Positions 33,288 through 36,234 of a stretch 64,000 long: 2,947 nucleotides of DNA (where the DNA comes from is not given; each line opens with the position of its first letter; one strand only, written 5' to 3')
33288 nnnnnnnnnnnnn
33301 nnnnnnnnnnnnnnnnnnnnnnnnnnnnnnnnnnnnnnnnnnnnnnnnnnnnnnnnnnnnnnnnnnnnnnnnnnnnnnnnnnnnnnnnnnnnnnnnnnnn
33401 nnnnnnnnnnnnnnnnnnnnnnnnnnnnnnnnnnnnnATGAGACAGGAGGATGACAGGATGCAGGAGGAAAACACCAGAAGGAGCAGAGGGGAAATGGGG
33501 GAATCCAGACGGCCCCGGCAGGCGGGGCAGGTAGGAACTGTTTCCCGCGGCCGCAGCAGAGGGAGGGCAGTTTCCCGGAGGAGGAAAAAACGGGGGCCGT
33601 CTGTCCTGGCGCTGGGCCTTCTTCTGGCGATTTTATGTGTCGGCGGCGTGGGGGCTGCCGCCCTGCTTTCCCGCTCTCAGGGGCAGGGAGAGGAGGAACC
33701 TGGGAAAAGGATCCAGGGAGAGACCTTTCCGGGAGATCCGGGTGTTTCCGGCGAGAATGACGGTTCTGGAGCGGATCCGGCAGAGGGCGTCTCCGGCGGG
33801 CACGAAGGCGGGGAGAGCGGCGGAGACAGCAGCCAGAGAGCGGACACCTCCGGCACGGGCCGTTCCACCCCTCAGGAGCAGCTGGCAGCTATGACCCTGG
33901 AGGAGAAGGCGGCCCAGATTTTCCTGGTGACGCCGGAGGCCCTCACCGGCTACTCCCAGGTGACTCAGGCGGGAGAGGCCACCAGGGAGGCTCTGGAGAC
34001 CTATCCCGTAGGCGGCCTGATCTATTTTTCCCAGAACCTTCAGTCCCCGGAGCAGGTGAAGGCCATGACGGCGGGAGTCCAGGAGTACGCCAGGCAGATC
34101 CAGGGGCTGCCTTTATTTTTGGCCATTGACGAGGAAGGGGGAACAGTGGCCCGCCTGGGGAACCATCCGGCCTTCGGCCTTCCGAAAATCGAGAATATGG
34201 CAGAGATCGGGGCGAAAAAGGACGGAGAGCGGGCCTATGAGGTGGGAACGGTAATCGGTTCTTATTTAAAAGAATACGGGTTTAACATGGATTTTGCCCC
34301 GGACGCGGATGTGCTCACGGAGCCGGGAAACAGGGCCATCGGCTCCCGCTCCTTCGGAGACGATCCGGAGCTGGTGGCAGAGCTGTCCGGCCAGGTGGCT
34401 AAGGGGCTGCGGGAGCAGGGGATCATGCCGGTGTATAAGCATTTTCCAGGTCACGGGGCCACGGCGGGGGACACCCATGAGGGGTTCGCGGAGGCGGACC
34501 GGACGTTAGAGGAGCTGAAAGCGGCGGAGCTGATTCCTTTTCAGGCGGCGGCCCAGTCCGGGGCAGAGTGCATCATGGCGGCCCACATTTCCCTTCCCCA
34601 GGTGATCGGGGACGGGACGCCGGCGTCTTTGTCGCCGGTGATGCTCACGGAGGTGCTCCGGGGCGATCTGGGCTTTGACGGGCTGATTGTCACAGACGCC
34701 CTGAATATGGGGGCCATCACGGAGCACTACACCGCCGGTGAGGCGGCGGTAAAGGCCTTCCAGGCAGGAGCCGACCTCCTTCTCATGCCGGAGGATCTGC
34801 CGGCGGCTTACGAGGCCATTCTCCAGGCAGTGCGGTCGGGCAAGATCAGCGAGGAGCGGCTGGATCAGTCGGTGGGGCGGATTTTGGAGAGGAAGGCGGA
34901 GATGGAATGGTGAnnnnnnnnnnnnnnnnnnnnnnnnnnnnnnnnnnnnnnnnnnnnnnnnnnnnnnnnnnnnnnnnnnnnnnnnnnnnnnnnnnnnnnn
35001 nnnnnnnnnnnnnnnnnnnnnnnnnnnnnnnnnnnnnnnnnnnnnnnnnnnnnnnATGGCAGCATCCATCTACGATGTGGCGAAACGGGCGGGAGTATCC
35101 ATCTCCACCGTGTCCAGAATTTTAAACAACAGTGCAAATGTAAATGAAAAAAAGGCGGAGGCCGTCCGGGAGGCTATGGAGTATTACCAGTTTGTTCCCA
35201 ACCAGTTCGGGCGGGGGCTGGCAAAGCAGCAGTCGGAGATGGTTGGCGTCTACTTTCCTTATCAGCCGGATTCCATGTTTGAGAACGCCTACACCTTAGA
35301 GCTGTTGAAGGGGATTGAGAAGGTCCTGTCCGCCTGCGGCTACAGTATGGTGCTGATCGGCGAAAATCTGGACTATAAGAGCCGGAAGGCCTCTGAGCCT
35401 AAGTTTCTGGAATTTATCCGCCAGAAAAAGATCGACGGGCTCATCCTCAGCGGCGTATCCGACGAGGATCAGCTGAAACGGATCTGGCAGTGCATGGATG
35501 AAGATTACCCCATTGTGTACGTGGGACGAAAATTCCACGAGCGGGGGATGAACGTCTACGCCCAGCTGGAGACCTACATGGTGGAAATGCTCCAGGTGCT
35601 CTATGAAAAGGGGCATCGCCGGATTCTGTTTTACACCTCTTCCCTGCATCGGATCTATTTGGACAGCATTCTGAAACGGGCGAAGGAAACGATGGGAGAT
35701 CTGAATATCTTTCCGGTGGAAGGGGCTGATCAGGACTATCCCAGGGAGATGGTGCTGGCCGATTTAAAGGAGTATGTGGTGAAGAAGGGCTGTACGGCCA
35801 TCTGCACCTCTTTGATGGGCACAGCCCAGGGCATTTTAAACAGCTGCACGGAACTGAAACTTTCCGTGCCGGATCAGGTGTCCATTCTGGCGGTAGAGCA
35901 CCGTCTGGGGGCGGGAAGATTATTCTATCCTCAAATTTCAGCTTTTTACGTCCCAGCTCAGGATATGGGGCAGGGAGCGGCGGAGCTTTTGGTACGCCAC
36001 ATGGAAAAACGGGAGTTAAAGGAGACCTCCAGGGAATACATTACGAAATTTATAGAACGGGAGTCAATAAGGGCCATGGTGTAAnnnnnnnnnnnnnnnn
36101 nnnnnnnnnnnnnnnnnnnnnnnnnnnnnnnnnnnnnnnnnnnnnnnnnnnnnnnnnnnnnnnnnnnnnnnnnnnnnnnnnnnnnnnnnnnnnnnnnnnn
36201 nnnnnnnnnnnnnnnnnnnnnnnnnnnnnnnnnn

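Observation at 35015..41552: LacI-controlled sulfatase / GPH symporter / ROK beta-glucoside-kinase / GH1 6-phospho-beta-glucosidase locus, a candidate sulfated-glycoside (glucosinolate-like) pathway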

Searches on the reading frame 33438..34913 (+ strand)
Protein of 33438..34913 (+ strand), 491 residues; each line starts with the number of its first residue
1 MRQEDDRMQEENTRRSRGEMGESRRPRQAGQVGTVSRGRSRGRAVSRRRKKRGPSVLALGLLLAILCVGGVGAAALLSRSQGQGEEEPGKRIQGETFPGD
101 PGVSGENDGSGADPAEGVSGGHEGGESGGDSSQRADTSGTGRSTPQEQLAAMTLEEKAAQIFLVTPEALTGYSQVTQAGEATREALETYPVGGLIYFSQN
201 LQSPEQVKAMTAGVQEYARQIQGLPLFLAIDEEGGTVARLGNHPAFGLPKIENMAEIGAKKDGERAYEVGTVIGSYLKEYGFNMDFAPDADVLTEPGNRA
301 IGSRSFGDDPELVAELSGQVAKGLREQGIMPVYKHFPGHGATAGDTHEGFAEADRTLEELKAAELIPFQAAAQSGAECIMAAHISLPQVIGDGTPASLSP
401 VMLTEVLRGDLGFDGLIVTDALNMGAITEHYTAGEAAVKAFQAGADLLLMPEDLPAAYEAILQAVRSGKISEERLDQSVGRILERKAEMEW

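Call 7: search_protein_families(library=pfam, proteins=[window:33438-34913:+])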
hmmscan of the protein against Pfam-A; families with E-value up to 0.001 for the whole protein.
window:33438-34913:+ (491 aa): 1 family
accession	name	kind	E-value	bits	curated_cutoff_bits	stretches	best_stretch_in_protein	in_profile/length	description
PF00933.27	Glyco_hydro_3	-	2.1e-83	280.8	27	1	153-483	1-314/316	Glycosyl hydrolase family 3 N terminal domain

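Call 8: search_protein_families(library=ncbifam, proteins=[window:33438-34913:+])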
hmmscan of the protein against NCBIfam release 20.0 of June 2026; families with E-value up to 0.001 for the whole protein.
window:33438-34913:+ (491 aa): 8 families
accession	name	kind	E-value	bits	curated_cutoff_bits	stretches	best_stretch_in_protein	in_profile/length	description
NF003740.0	PRK05337.1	equivalog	6e-59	199.9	207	1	180-482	16-311/340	beta-N-acetylhexosaminidase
NF052329.1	XyloArabinsidase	equivalog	4e-28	97.9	1050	1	146-489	7-344/750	beta-xylosidase/alpha-l-arabinosidase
NF052331.1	Bet13-16Glucosase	equivalog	2.1e-24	85.7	1330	1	304-488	148-332/750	exo-beta-d-1,3/1,6-glucosidase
NF011678.0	PRK15098.1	equivalog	3.4e-20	72.1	666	1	147-489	40-356/765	beta-glucosidase BglX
NF052330.1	BetGlucosiCelf0468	equivalog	1.6e-15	56.4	1300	1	257-484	63-275/817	beta-d-glucosidase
NF041776.1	xylosidase_Xyl3A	equivalog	6.3e-14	50.9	1250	1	301-487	130-319/846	xylan 1,4-beta-xylosidase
NF041579.1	betaxyl_Flavo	equivalog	2.1e-13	49.4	1350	1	282-487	116-331/716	beta-xylosidase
NF041610.1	alph_arabinopyran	equivalog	2.6e-07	29.2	1300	1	304-480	110-269/738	exo-alpha-(1->6)-L-arabinopyranosidase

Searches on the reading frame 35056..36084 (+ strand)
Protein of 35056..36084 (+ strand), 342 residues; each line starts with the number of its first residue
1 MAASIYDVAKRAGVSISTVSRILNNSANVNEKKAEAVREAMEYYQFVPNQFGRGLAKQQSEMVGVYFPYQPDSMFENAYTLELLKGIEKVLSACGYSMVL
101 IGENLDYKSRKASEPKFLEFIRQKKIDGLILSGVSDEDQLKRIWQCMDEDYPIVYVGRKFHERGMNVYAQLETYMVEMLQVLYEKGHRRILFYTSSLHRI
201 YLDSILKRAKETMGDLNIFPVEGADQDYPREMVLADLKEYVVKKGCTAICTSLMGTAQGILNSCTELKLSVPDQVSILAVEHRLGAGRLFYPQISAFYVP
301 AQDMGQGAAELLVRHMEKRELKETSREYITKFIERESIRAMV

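Call 7: search_protein_families(library=pfam, proteins=[window:35056-36084:+])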
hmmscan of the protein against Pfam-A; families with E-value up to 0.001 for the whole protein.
window:35056-36084:+ (342 aa): 4 families
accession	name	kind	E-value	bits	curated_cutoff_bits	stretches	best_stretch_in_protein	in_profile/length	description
PF13377.12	Peripla_BP_3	-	3.1e-23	83.1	26.5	1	180-337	2-166/167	Periplasmic binding protein-like domain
PF00356.27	LacI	-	5.2e-16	58.6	27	1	4-49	1-46/46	Bacterial regulatory proteins, lacI family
PF00532.27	Peripla_BP_1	-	3.7e-08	33.6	22.2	1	76-316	12-261/281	Periplasmic binding proteins and sugar binding domain of LacI family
PF01381.28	HTH_3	-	0.00011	22.6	23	1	4-40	11-47/55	Helix-turn-helix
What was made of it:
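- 35056..36084 (+): LacI/GalR-family transcription regulator (342 aa). It is not CcpA. Call 7: PF00356 and PF13377.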

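Call 8: search_protein_families(library=ncbifam, proteins=[window:35056-36084:+])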
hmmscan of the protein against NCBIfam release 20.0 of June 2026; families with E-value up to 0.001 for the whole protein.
window:35056-36084:+ (342 aa): 17 families
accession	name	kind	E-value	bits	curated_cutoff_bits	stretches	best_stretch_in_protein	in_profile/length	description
TIGR01481.1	ccpA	equivalog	4.1e-33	115.2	442.35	1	3-328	3-319/330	catabolite control protein A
NF052440.1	TransRegGNTRPSEAE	equivalog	2.5e-32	112.3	400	1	5-337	8-332/333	HTH-type transcriptional regulator GntR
NF047341.1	lactose_RbsR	equivalog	2.8e-30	105.8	382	1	3-340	3-330/331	ribose utilization transcriptional repressor RbsR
NF047913.1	TransRegIdnR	equivalog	5.2e-28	98.3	500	1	4-325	7-318/331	DNA-binding transcriptional regulator IdnR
NF007979.0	PRK10703.1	equivalog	1.6e-25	89.9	501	1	3-340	2-333/341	HTH-type transcriptional repressor PurR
NF007075.0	PRK09526.1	subfamily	6.3e-25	87.8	340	1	3-339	6-332/358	LacI family DNA-binding transcriptional regulator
NF008002.0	PRK10727.1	equivalog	1.1e-23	84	557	1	3-340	2-331/341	HTH-type transcriptional regulator GalR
NF008269.0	PRK11041.1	equivalog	1.6e-22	80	436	1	2-340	9-339/342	DNA-binding transcriptional regulator CytR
NF007743.0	PRK10423.1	equivalog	7.6e-22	77.8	531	1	3-338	2-330/330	ribose operon transcriptional repressor RbsR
NF007706.0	PRK10401.1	equivalog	6.3e-21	75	555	1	4-338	3-329/346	HTH-type transcriptional regulator GalS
NF007449.0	PRK10014.1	subfamily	1.1e-19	70.7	310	1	4-193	8-188/342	Mal regulon transcriptional regulator MalI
NF051853.1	TransRegUriRCory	equivalog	2.7e-18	66.2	550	1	5-339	3-325/327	transcriptional regulator UriR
NF011563.0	PRK14987.1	equivalog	5.4e-16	58.8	433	1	5-314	8-307/331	gluconate operon transcriptional repressor GntR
TIGR02405.1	trehalos_R_Ecol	equivalog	8.2e-16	58.2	357.35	1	4-193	3-178/311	trehalose operon repressor TreR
TIGR02417.1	fruct_sucro_rep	subfamily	7.5e-14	51.7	389.55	1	5-279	2-271/327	D-fructose-responsive transcription factor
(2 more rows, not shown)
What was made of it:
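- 35056..36084 (+): Call 8: CcpA equivalog 115 bits vs cut-off 442.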
